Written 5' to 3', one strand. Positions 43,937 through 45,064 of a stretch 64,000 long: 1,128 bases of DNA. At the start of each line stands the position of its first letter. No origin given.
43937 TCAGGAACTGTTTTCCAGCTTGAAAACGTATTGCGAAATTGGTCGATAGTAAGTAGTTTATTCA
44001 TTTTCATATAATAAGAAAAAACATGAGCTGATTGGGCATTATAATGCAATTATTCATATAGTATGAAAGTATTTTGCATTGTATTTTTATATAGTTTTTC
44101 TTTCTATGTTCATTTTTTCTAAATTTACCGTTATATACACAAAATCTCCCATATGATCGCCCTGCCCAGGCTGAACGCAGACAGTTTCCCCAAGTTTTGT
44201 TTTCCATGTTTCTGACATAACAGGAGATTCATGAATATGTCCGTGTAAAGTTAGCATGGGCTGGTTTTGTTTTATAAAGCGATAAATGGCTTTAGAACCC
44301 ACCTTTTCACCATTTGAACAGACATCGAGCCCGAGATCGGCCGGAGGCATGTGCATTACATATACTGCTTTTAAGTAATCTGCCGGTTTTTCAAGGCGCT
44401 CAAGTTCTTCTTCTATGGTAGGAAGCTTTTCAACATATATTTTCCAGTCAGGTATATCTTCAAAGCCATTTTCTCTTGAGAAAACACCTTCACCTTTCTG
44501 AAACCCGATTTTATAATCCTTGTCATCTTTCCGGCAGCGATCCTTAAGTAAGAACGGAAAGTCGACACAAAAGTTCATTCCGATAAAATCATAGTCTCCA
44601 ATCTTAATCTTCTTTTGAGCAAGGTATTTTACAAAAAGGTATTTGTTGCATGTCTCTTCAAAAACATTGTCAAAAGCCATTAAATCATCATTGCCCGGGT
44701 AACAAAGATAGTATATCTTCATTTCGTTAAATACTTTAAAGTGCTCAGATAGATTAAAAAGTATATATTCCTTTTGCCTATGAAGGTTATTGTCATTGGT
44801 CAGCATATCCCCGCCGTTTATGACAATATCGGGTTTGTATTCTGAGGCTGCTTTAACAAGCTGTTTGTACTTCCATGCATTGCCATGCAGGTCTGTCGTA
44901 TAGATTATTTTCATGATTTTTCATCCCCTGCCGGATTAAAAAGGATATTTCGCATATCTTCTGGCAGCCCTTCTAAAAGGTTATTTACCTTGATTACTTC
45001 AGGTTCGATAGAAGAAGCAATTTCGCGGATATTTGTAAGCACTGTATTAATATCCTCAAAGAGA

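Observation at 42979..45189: Compact four-gene operon: 92-aa helical protein, calcineurin-like phosphoesterase and two unknown proteins. Candidate undescribed system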

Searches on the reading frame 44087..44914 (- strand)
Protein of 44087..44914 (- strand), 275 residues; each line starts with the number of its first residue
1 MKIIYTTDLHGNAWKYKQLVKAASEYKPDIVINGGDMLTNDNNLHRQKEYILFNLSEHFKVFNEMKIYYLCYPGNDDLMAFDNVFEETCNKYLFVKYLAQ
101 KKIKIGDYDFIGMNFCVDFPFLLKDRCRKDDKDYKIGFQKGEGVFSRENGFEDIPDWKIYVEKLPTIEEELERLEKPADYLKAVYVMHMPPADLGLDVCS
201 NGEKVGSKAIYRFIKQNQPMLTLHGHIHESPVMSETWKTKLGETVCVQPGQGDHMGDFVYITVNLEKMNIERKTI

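Call 3: search_protein_families(library=pfam, proteins=[window:44087-44914:-], max_evalue=0.1)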
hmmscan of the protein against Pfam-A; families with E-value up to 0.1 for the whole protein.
window:44087-44914:- (275 aa): 3 families
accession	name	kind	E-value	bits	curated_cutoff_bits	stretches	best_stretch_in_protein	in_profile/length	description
PF00149.33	Metallophos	-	2.4e-11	44.9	21.5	1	1-229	1-190/191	Calcineurin-like phosphoesterase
PF14582.11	Metallophos_3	-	5.9e-11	42.6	28.2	2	171-272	165-256/259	Metallophosphoesterase, calcineurin superfamily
PF12850.12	Metallophos_2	-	4.6e-06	27.2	27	1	1-45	1-43/154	Calcineurin-like phosphoesterase superfamily domain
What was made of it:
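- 44087..44914 (-): Intact calcineurin-like metallophosphoesterase (275 aa). Metallophos 44.9 bits and Metallophos_3 42.6 bits, both above cut-off (call 3).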

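Call 4: search_protein_families(library=padloc, proteins=[window:44087-44914:-], max_evalue=0.1)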
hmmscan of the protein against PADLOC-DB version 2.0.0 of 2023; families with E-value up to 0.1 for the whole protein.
window:44087-44914:- (275 aa): 1 family
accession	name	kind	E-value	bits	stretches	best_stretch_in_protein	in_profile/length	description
PDLC04908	PDC-S10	-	7.5e-15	52.8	2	156-242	115-196/223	-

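Call 5: search_protein_families(library=ncbifam, proteins=[window:44087-44914:-], max_evalue=0.1)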
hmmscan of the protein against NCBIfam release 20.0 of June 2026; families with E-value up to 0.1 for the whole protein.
window:44087-44914:- (275 aa): 2 families
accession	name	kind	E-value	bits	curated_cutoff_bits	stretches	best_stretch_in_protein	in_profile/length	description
NF006988.0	PRK09453.1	equivalog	0.012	15.4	117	1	1-39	1-39/183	phosphodiesterase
TIGR00040.1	yfcE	subfamily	0.016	15.3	56.25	1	1-77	1-62/158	YfcE family phosphodiesterase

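Call 6: search_protein_families(library=phrogs, proteins=[window:44087-44914:-], max_evalue=0.1)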
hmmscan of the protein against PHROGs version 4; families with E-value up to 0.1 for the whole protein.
window:44087-44914:- (275 aa): 1 family
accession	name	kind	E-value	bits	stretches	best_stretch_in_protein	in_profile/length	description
phrog_1649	-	other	2.5e-15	56.9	1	1-230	36-254/308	metallo-phosphoesterase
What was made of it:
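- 44087..44914 (-): PADLOC PDC-S10 partial hit (call 4). phrog_1649 (call 6).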

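Call 9: find_encoding_contigs(protein=window:44087-44914:-, flank=10000, max_places=6)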
Protein window:44087-44914:- (275 aa): 1 contig read that carries it; 1 place shown.
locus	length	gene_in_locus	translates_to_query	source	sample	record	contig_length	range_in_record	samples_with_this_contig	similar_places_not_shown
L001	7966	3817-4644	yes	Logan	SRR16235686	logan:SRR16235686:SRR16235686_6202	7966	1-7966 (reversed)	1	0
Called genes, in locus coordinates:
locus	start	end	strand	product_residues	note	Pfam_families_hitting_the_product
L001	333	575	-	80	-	-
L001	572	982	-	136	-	-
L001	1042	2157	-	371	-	PF17761:DUF1016_N, PF06250:YhcG_C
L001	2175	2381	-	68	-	-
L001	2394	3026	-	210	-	PF01726:LexA_DNA_bind, PF00717:Peptidase_S24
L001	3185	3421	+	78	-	-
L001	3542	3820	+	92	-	-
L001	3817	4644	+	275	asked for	PF00149:Metallophos, PF12850:Metallophos_2 (faint), PF14582:Metallophos_3 (faint)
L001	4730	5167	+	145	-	-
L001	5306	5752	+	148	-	-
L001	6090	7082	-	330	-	-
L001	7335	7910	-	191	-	-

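Call 10: search_solved_structures(query=window:44087-44914:-, max_evalue=1, show_alignments=2)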
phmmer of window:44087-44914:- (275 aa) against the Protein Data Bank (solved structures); distinct sequences matched with E-value up to 1: 1.
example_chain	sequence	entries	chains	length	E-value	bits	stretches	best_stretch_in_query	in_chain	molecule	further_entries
2yvt_A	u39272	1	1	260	0.2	14.1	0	182-272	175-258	Hypothetical protein aq_1956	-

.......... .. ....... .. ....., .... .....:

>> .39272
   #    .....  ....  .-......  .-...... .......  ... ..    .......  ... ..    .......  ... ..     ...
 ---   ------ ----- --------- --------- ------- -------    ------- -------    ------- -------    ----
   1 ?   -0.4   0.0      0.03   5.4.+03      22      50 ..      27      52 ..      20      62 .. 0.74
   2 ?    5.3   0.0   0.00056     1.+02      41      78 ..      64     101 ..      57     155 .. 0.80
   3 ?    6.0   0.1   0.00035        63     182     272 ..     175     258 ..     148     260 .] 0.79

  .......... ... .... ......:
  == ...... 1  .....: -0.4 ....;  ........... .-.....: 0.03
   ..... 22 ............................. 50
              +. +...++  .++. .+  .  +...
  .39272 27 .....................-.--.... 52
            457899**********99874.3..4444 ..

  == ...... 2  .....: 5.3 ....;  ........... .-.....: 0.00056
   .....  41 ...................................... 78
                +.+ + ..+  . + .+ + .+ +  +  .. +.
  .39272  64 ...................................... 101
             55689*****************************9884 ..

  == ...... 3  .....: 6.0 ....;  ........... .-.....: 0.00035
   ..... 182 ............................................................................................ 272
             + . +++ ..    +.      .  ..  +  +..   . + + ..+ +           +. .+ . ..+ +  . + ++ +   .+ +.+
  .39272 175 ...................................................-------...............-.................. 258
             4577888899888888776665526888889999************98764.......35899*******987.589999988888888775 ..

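Call 14: find_homologous_proteins(query=window:44087-44914:-, max_evalue=0.001)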
Query window:44087-44914:- (275 aa): 1838 proteins with E <= 0.001 among 2090 candidates; the best 120 are listed.
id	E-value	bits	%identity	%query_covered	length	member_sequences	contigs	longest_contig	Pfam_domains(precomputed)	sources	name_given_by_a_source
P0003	4.8e-189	645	100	100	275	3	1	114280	PF12850.13,PF00149.34,PF14582.12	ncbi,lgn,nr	ncbi:MAG: metallophosphoesterase [Elusimicrobia bacterium]|nr:metallophosphoesterase [Candidatus Lib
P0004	1.8e-150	518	80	100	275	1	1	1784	PF00149.34,PF14582.12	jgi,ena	jgi:Icc-related predicted phosphoesterase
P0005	3.8e-136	471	72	100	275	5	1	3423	PF00149.34,PF14582.12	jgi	jgi:Icc-related predicted phosphoesterase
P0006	7.7e-133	460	69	100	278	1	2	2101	PF12850.13,PF00149.34,PF14582.12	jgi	jgi:Icc-related predicted phosphoesterase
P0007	1.6e-132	459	71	100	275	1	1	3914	PF00149.34,PF14582.12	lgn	-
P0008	7.8e-128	444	68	99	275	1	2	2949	PF12850.13,PF00149.34,PF14582.12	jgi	jgi:Icc-related predicted phosphoesterase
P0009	9.3e-124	430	67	100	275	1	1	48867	PF00149.34,PF14582.12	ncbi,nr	ncbi:MAG: metallophosphoesterase [Elusimicrobia bacterium]|nr:metallophosphoesterase [Candidatus Lib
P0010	1.6e-122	426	65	100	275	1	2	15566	PF00149.34,PF14582.12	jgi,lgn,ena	jgi:Icc-related predicted phosphoesterase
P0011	2.4e-120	419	64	100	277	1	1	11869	PF00149.34,PF14582.12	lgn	-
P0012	3.1e-119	416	64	100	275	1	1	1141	PF12850.13,PF00149.34,PF14582.12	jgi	jgi:Icc-related predicted phosphoesterase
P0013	2.8e-118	412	62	100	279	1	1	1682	PF12850.13,PF00149.34,PF14582.12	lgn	-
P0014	3.1e-118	412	66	96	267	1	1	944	PF00149.34,PF14582.12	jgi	jgi:Icc-related predicted phosphoesterase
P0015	2.3e-115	403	62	100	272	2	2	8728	PF12850.13,PF00149.34,PF14582.12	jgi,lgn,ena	-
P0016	6.2e-113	395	62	100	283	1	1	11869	PF12850.13,PF00149.34,PF14582.12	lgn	-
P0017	1.2e-110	387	60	99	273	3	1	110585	PF00149.34,PF14582.12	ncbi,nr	ncbi:MAG: metallophosphoesterase [Elusimicrobia bacterium]|nr:metallophosphoesterase [Candidatus Lib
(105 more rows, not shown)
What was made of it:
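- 44087..44914 (-): 1838 homologues across bacteria and archaea (call 14).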

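Call 15: find_encoding_contigs(protein=P0009, flank=6000, max_places=2)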
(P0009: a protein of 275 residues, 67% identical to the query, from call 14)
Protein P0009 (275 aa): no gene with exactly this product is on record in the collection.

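Call 16: find_encoding_contigs(protein=P0017, flank=6000, max_places=2)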
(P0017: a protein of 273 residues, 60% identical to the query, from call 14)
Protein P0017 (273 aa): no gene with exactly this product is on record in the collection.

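Call 17: find_encoding_contigs(protein=P0011, flank=6000, max_places=2)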
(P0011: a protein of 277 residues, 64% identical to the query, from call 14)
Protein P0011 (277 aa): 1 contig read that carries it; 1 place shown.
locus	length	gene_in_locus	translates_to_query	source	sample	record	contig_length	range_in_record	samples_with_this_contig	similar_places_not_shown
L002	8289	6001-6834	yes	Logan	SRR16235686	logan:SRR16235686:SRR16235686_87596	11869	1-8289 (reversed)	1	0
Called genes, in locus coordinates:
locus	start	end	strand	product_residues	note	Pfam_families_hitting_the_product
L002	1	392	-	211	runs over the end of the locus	PF10544:T5orf172 (faint)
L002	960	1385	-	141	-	-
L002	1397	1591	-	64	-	-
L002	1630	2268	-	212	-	PF01726:LexA_DNA_bind, PF00717:Peptidase_S24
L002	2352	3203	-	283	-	PF00149:Metallophos, PF12850:Metallophos_2 (faint), PF14582:Metallophos_3 (faint)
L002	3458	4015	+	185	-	PF12844:HTH_19 (weak), PF13560:HTH_31 (weak), PF01381:HTH_3, PF13657:Couple_hipA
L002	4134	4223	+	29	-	-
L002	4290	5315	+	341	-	-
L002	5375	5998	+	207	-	-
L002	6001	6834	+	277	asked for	PF00149:Metallophos, PF14582:Metallophos_3 (weak)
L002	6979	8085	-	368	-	PF06527:TniQ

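Call 18: find_encoding_contigs(protein=P0010, flank=6000, max_places=2)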
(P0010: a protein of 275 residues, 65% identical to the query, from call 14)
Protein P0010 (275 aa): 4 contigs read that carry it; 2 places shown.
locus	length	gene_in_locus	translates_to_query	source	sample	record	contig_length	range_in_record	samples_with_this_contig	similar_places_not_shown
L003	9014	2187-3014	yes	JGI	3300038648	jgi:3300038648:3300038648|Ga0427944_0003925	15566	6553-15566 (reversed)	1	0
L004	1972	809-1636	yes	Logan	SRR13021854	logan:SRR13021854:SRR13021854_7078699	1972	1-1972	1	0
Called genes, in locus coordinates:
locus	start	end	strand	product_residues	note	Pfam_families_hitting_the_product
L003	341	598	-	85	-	-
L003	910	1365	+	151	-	-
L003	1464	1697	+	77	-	-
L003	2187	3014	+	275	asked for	PF00149:Metallophos, PF14582:Metallophos_3 (faint)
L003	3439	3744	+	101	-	PF20586:DUF6788 (weak)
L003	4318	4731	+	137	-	-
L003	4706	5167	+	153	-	PF07929:PRiA4_ORF3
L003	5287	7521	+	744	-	PF02810:SEC-C, PF25948:DUF7986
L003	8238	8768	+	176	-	PF10543:ORF6N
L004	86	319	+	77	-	-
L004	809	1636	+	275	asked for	PF00149:Metallophos, PF14582:Metallophos_3 (faint)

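Call 22: find_related_loci(query=A1, collection=genome_contigs, flank=8000)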
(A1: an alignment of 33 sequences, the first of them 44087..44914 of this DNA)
Query A1 (275 aa) in genome_contigs; peptide patterns used: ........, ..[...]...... (x = any residue, [..] = any of these).
600 stretches matched a pattern (row limit reached: there are more); 588 encode a relative of the query (tblastn E <= 1e-3); the best 80 are kept; 80 distinct loci.
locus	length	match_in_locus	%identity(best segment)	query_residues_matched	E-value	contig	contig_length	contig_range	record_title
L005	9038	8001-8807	56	1-272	1e-101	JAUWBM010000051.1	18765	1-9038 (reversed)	MAG: Thermoplasmatota archaeon isolate CSMAG_1320 CSMAG_1320_k141_2491502_length_18765_cov_13.9846, whole genome shotgun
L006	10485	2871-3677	54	1-272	2e-99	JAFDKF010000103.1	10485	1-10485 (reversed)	MAG: Deltaproteobacteria bacterium isolate Meg22_46_Bin_1 Meg22_46_Bin_1_scaffold_13700, whole genome shotgun sequence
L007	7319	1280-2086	53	1-272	4e-97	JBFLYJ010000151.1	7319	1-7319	MAG: Nitrospirota bacterium isolate MAG082 MAG082_151, whole genome shotgun sequence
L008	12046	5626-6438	50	1-274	2e-94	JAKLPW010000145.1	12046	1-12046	MAG: Anaerolineae bacterium isolate bin N2.130 k141_159293, whole genome shotgun sequence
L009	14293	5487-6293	52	3-274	4e-92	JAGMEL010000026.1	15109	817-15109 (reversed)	MAG: candidate division WOR-3 bacterium isolate RS_18_8 ZL530.bin.8.fa_26, whole genome shotgun sequence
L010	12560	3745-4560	52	1-272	3e-91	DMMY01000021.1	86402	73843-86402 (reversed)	MAG TPA_asm: Elusimicrobia bacterium isolate UBA9628 contig_248, whole genome shotgun sequence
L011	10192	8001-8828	52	1-273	9e-91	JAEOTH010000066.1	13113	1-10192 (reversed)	MAG: Promethearchaeota archaeon isolate YT1_053 k127_11424157, whole genome shotgun sequence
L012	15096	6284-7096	52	1-272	7e-90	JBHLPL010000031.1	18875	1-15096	MAG: Promethearchaeota archaeon isolate H2M.186 H2M.186@2293, whole genome shotgun sequence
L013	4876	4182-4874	58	1-231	1e-88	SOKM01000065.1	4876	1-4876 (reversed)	MAG: Candidatus Cloacimonadota bacterium isolate E44_bin80 NODE_10971_length_4876_cov_6.689898, whole genome shotgun seq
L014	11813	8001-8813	49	1-272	6e-87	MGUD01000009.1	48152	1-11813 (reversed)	MAG: Elusimicrobia bacterium GWC2_61_19 gwc2_scaffold_1454, whole genome shotgun sequence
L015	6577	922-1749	51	1-273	8e-87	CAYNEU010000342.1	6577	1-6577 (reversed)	MAG TPA_asm: uncultured archaeon isolate SRP185410_co1_442 genome assembly, contig: k141_563205, whole genome shotgun se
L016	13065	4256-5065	48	1-272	7e-87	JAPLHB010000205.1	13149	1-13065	MAG: Chloroflexota bacterium isolate LacPavin_0920_WC70_MAG_64_18 LacPavin_0920_WC70_scaffold_1467146, whole genome shot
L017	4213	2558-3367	46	4-275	2e-84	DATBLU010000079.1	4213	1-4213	MAG TPA_asm: Candidatus Deferrimicrobiaceae bacterium isolate SMAG_U3980 k141_229433, whole genome shotgun sequence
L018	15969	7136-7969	49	1-275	4e-84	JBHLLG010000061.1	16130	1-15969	MAG: Candidatus Hermodarchaeota archaeon isolate DZ1M.411 DZ1M.411@13477, whole genome shotgun sequence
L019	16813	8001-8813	48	1-272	5e-83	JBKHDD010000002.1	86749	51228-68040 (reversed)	MAG: Desulfococcaceae bacterium isolate D1M03_3 NODE_46_length_86749_cov_11.518260, whole genome shotgun sequence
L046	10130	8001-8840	34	1-273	4e-44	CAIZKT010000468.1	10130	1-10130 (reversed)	MAG: uncultured Victivallales bacterium isolate Loc090907-8m_bin-406 genome assembly, contig: bin-406:0468/1064, whole g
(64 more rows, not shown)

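Call 54: search_protein_families(library=pfam, alignment_id=A4, max_evalue=0.0001)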
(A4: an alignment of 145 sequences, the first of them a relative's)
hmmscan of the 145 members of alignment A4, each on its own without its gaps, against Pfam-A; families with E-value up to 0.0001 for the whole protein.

A. member 1, L002:3458-4012:+ (185 aa): 4 families
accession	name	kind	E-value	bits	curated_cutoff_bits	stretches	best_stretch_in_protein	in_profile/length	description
PF13657.11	Couple_hipA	-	3.5e-25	88.8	22.5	1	87-181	2-98/99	HipA N-terminal domain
PF01381.28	HTH_3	-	2.8e-10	40.5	23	1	7-59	1-53/55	Helix-turn-helix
PF12844.13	HTH_19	-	9.6e-07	29.1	30.2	1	6-58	3-55/64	Helix-turn-helix domain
PF13560.12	HTH_31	-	3.3e-06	27.7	27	1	2-55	1-55/64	Helix-turn-helix domain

B. families by the number of members that match (of 145 scanned): 119 families (the first 25 are shown)
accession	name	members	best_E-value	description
PF13173.12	AAA_14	11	1.5e-33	AAA domain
PF00149.33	Metallophos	11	7.4e-14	Calcineurin-like phosphoesterase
PF12850.12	Metallophos_2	8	4e-10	Calcineurin-like phosphoesterase superfamily domain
PF13635.12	DUF4143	6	2.1e-22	Domain of unknown function (DUF4143)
PF01637.24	ATPase_2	4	6.5e-29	ATPase domain predominantly from Archaea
PF13412.12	HTH_24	4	6.8e-11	Winged helix-turn-helix DNA-binding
PF13401.12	AAA_22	3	8.4e-30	AAA domain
PF14582.11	Metallophos_3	3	9.1e-13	Metallophosphoesterase, calcineurin superfamily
PF02498.22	Bro-N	3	3.3e-12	BRO family, N-terminal domain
PF01047.28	MarR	3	1.2e-09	MarR family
PF12802.13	MarR_2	3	6.4e-09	MarR family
PF01435.24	Peptidase_M48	2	8e-38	Peptidase family M48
PF00805.28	Pentapeptide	2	2.1e-33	Pentapeptide repeats (8 copies)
PF01592.21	NifU_N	2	2e-27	NifU-like N terminal domain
PF01545.26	Cation_efflux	2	3.5e-18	Cation efflux family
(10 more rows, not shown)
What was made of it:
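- Metallophos ties for the most frequent Pfam family among 145 FAM350 neighbours, at 11 members (call 54).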

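Call 74: search_protein_families(library=pfam, proteins=[L046:5560-6189:+, L002:960-1385:-], max_evalue=0.001)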
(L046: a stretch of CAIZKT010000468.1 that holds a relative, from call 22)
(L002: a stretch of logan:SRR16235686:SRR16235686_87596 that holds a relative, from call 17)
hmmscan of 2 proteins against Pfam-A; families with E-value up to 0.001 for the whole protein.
L046:5560-6189:+ (210 aa): 7 families
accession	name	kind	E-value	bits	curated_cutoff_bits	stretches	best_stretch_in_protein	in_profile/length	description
PF22785.1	Tc-R-P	-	5.1e-12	46.7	27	1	55-162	6-105/106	Polymorphic toxin system, DSP-PTPase phosphatase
PF22784.1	PTP-SAK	-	1.1e-11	45.4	27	1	72-170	31-121/153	Swiss Army Knife protein, DSP-PTPase phosphatase domain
PF00782.25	DSPc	-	8.7e-07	29.2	33.5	1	119-168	56-105/133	Dual specificity phosphatase, catalytic domain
PF22741.1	PTP-NADK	-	9.5e-07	28.8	27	1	68-167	44-140/163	DSP-PTPase phosphatase fused to NAD+ Kinase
PF05706.17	CDKN3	-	3.3e-06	27.3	20.7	1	107-165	105-162/168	Cyclin-dependent kinase inhibitor 3 (CDKN3)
PF00102.32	Y_phosphatase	-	3.5e-06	27.3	20.9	1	112-159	144-192/234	Protein-tyrosine phosphatase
PF13350.11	Y_phosphatase3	-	5.9e-05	23.6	22.2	1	119-166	115-158/240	Tyrosine phosphatase family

L002:960-1385:- (141 aa): 0 families

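Call 81: search_protein_families(library=pfam, alignment_id=A5, max_evalue=0.0001)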
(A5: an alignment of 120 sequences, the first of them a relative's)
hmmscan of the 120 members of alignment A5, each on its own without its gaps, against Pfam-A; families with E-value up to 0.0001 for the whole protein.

A. member 1, L003:3439-3741:+ (101 aa): 0 families

B. families by the number of members that match (of 120 scanned): 140 families (the first 25 are shown)
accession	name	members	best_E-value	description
PF01909.29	NTP_transf_2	3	4.2e-10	Nucleotidyltransferase domain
PF07992.20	Pyr_redox_2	3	3.2e-09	Pyridine nucleotide-disulphide oxidoreductase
PF01266.30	DAO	3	3.1e-08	FAD dependent oxidoreductase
PF18765.7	Polbeta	3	2.2e-07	Polymerase beta, Nucleotidyltransferase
PF14010.12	PEPcase_2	2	2.3e-195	Phosphoenolpyruvate carboxylase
PF02445.21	NadA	2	2.3e-125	Quinolinate synthetase A protein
PF01326.24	PPDK_N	2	3.7e-59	Pyruvate phosphate dikinase, AMP/ATP-binding domain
PF01202.28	SKI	2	4.5e-43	Shikimate kinase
PF09835.14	DUF2062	2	1.5e-35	Uncharacterized protein conserved in bacteria (DUF2062)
PF07690.21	MFS_1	2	2.6e-34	Major Facilitator Superfamily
PF01553.26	Acyltransferase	2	2.7e-30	Acyltransferase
PF01230.28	HIT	2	1.9e-27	HIT domain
PF00702.32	Hydrolase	2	2.5e-20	haloacid dehalogenase-like hydrolase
PF00004.35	AAA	2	4.6e-18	ATPase family associated with various cellular activities (AAA)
PF11969.13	DcpS_C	2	1.6e-15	Scavenger mRNA decapping enzyme C-term binding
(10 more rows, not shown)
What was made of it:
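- The 275-aa phosphoesterase family is mostly in housekeeping contexts (call 81).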

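Call 82: find_encoding_contigs(protein=P0007, flank=4000, max_places=2)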
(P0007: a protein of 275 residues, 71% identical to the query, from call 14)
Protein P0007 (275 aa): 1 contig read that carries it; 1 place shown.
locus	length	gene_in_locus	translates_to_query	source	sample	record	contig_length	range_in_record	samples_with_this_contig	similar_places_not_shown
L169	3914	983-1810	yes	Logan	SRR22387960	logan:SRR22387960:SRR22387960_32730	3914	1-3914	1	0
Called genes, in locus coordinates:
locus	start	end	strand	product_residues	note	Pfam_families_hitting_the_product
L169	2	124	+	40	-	?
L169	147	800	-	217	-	PF09360:zf-CDGSH, PF06902:Fer4_19 (weak), PF09360:zf-CDGSH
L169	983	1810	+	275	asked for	PF00149:Metallophos, PF14582:Metallophos_3 (weak)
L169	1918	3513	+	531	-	PF13271:DUF4062, PF13749:HATPase_c_4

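Call 83: find_encoding_contigs(protein=P0005, flank=4000, max_places=2)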
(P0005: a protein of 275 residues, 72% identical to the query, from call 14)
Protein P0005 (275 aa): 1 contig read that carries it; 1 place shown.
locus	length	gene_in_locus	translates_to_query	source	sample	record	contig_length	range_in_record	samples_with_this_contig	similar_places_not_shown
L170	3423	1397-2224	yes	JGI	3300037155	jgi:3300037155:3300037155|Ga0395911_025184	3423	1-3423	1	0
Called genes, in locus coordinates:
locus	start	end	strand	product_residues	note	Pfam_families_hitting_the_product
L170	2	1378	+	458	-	?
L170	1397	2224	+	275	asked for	PF00149:Metallophos, PF14582:Metallophos_3 (faint)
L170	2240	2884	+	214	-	-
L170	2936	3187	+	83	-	-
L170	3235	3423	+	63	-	?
